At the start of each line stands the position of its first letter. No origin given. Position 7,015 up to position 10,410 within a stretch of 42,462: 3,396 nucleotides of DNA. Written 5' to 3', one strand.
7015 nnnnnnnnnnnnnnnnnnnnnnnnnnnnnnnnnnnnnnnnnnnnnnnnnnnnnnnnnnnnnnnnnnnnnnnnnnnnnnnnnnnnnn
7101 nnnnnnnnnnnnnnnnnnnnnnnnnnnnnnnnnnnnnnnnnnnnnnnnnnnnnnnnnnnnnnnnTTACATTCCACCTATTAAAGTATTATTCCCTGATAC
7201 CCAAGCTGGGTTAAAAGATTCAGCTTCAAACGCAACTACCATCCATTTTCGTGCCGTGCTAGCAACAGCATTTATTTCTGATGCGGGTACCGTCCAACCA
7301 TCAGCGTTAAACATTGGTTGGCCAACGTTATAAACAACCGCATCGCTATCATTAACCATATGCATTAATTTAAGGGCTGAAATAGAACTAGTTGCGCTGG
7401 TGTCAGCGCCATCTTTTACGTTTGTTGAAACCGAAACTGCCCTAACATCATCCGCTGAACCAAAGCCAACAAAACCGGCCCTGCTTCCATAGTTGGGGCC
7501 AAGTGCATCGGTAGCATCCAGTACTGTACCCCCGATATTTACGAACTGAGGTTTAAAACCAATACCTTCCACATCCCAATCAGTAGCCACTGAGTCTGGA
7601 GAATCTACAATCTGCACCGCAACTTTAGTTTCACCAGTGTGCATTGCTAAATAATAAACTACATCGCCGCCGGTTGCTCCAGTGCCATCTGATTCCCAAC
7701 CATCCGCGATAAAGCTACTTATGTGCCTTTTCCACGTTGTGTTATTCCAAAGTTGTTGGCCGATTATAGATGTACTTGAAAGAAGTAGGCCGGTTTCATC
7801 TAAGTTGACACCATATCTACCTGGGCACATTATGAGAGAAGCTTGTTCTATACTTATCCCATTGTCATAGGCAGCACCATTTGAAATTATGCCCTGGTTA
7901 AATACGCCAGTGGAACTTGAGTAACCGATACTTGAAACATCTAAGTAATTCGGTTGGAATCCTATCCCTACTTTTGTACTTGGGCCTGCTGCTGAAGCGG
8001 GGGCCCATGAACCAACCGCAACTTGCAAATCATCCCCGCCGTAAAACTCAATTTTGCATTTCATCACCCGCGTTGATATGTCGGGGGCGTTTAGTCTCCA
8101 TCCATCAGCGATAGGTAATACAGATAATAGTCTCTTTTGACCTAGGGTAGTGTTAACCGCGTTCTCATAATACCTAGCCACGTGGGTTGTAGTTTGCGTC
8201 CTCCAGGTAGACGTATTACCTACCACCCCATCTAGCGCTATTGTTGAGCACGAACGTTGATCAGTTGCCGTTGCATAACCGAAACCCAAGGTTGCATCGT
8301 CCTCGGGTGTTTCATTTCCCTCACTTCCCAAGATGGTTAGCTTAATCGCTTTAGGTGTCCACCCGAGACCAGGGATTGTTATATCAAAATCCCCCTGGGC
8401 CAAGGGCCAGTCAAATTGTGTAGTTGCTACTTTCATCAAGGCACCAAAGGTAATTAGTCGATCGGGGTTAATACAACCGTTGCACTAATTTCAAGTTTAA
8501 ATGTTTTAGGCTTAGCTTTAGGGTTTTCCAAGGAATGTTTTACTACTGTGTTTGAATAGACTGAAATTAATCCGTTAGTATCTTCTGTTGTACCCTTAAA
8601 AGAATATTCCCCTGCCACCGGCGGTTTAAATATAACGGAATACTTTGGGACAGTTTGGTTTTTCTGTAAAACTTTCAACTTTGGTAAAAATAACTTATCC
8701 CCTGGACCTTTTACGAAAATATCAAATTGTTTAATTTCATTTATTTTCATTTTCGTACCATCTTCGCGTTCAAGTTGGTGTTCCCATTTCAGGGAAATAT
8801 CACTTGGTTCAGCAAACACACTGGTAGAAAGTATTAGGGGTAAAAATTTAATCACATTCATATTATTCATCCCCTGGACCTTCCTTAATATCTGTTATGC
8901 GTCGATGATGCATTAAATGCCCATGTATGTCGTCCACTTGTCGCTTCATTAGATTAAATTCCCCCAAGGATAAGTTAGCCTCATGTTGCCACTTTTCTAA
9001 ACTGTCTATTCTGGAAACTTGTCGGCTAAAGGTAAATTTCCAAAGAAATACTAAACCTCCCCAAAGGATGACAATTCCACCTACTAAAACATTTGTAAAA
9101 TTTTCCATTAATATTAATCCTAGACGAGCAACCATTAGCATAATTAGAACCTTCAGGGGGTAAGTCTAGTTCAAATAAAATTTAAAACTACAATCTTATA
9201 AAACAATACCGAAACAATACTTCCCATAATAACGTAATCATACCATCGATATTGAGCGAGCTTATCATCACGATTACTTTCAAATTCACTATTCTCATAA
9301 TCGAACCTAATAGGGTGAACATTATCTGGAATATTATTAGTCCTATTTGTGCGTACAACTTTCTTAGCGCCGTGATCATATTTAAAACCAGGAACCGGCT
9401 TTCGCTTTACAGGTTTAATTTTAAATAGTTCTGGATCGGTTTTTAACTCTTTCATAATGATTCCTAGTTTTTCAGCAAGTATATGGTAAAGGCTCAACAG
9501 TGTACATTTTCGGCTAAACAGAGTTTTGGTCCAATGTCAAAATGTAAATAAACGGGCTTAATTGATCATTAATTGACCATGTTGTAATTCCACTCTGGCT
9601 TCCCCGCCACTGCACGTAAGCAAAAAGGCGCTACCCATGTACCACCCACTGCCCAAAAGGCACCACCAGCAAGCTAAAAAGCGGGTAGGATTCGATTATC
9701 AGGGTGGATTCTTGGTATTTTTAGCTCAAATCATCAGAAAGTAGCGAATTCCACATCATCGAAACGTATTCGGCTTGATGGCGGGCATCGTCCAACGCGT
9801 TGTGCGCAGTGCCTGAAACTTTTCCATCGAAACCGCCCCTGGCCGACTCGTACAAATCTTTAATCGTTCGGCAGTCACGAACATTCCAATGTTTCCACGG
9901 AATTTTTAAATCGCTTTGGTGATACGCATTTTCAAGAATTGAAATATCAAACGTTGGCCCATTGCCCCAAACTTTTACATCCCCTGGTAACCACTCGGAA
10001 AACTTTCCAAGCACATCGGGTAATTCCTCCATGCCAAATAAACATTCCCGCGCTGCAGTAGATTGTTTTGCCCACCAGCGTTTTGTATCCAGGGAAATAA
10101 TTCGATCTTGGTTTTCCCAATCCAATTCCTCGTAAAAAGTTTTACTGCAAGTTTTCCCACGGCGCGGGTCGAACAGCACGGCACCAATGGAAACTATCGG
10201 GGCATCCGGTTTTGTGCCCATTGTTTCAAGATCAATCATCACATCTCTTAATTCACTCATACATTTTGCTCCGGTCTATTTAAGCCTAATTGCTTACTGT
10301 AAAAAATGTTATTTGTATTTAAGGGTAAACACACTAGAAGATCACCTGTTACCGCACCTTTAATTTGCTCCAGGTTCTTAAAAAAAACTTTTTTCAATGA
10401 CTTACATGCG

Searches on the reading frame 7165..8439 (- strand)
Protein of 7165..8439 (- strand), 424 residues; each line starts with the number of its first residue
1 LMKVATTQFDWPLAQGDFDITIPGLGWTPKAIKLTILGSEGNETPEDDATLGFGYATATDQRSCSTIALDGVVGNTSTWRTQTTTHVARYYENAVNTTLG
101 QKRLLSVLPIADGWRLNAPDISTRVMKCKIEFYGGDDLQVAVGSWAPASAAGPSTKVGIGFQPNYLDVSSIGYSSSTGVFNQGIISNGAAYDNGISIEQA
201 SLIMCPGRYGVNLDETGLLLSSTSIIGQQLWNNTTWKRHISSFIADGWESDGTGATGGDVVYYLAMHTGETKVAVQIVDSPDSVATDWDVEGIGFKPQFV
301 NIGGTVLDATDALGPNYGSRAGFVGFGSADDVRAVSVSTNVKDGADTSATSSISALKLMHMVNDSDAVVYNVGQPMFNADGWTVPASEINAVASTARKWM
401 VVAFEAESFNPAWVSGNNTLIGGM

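Call 5: search_protein_families(library=pfam, proteins=[window:7165-8439:-], max_evalue=0.1)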
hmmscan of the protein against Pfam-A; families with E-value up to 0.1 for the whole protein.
window:7165-8439:- (424 aa): 0 families

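Call 6: search_protein_families(library=phrogs, proteins=[window:7165-8439:-], max_evalue=0.01)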
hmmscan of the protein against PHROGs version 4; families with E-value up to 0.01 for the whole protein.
window:7165-8439:- (424 aa): 0 families

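Call 15: search_solved_structures(query=window:7165-8439:-, max_evalue=10)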
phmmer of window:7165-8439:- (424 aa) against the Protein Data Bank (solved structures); distinct sequences matched with E-value up to 10: 1.
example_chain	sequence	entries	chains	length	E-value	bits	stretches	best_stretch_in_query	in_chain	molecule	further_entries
8zo9_6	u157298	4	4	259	0.72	11.8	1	111-185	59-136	VCPI-6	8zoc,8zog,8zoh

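Call 21: search_dna_similar(query=window:7165-8439:-, collection=phages, mode=protein, max_rows=15, max_evalue=0.01)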
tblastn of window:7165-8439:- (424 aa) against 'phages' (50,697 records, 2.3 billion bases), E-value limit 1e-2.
No match.

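Call 78: find_homologous_proteins(query=window:7165-8439:-, max_evalue=0.01)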
Query window:7165-8439:- (424 aa): 5 proteins with E <= 0.01 among 8000 candidates.
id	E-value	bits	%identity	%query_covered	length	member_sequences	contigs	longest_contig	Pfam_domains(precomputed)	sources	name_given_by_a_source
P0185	4.7e-281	950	100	100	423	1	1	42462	-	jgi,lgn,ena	-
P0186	3.0e-227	773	81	100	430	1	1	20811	-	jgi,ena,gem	-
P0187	7.7e-217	738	80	96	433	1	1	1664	-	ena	-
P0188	1.4e-126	441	52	96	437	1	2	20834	-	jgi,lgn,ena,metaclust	metaclust:\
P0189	4.1e-120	420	49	95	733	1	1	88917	-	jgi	-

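Call 79: find_encoding_contigs(protein=P0186, flank=8000, max_places=2)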
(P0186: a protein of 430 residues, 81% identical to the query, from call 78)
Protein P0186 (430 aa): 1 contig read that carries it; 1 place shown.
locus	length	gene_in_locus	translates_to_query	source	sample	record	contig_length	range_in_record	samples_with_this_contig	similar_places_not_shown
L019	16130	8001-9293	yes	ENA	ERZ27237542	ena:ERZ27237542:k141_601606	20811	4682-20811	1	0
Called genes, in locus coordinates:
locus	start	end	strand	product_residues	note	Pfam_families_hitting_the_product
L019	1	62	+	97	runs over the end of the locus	-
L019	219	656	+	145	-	PF22769:DCD, PF00692:dUTPase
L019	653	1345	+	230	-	PF02511:Thy1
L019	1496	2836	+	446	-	PF03237:Terminase_6N, PF04466:Terminase_3 (weak)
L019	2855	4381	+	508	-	PF13264:DUF4055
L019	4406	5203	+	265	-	-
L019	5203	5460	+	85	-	-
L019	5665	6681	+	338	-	PF20036:Gp13-like (weak)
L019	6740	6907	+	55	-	-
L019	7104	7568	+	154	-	-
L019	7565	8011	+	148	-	-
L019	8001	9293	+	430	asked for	-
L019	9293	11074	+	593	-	-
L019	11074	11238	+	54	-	-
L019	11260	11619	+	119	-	-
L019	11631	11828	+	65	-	-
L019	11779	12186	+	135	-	PF20557:DnaT_2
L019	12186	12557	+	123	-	-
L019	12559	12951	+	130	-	-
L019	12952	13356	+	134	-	PF13554:Phage_tail_terminator_5 (weak)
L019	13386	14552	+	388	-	PF18906:Phage_tube_2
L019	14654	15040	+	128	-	PF27119:Phage_YdaY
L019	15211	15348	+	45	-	-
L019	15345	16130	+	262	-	?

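Call 80: find_encoding_contigs(protein=P0188, flank=8000, max_places=2)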
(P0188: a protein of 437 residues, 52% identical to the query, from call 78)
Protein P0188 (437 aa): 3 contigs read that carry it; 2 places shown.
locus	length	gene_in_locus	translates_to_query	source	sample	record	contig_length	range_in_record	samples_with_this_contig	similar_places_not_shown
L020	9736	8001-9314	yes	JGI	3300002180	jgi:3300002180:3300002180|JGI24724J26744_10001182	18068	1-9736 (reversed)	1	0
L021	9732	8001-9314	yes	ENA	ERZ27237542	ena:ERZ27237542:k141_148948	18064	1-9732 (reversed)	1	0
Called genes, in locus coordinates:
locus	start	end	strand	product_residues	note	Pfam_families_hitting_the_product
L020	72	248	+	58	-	-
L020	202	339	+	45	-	-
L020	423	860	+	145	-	-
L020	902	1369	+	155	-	-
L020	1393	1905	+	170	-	PF13392:HNH_3 (weak)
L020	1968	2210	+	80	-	-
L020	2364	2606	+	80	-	-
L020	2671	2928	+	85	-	-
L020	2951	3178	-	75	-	-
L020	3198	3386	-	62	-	-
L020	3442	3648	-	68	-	-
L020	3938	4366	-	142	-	-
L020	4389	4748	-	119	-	PF24746:DUF7694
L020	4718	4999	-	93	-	-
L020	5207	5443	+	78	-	-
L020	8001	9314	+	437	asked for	-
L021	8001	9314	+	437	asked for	-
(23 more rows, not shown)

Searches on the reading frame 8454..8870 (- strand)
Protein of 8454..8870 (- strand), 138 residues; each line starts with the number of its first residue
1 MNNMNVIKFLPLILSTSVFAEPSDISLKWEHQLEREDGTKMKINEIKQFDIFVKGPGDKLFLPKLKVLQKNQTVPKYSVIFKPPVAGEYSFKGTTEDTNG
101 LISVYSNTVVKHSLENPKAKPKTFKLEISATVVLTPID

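Call 5: search_protein_families(library=pfam, proteins=[window:8454-8870:-], max_evalue=0.1)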
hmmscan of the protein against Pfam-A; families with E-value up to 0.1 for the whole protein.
window:8454-8870:- (138 aa): 0 families

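Call 6: search_protein_families(library=phrogs, proteins=[window:8454-8870:-], max_evalue=0.01)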
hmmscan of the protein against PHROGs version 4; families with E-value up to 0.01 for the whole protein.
window:8454-8870:- (138 aa): 0 families

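Call 73: list_cluster_members(proteins=[P0069, P0044, window:8454-8870:-, window:5517-5711:-])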
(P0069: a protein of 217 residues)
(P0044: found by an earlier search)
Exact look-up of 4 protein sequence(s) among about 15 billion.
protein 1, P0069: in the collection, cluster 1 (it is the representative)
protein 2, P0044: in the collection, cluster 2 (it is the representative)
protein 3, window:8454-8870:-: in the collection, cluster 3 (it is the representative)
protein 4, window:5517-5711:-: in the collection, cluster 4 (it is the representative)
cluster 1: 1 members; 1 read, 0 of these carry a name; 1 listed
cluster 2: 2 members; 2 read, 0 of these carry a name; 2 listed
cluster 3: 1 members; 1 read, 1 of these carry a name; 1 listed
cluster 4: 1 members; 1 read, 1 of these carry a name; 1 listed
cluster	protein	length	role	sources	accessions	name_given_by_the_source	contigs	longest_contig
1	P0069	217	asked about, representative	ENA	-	-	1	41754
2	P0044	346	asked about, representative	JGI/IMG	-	-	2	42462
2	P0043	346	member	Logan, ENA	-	-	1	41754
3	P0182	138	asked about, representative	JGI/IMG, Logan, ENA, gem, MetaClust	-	\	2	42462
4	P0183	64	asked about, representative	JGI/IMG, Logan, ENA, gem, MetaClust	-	\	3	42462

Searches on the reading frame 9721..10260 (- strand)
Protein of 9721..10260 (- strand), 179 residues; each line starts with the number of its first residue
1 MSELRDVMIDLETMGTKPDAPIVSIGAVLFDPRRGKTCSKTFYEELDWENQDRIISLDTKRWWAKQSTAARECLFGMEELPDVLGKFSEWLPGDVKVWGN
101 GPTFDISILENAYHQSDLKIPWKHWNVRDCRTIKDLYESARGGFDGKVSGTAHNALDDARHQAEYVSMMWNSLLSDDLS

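Call 9: search_protein_families(library=phrogs, proteins=[window:9721-10260:-], max_evalue=0.001)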
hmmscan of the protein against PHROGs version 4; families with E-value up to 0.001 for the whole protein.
window:9721-10260:- (179 aa): 7 families
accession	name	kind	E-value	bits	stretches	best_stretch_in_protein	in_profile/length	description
phrog_255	-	DNA, RNA and nucleotide metabolism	1.3e-59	203.3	1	5-175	181-364/436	exonuclease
phrog_14078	-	unknown function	3.4e-39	135.9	1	7-174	84-258/264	-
phrog_2082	-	DNA, RNA and nucleotide metabolism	7e-31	108.2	1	5-176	641-819/823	exonuclease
phrog_20376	-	DNA, RNA and nucleotide metabolism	2.6e-30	106.6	1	6-175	349-525/530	exonuclease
phrog_8783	-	unknown function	4.2e-23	82.3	1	95-175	27-109/114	-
phrog_192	-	DNA, RNA and nucleotide metabolism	3e-10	41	1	8-164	110-265/397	DNA polymerase exonuclease subunit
phrog_2259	-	DNA, RNA and nucleotide metabolism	3e-05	24.7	1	7-165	9-168/186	Rnase H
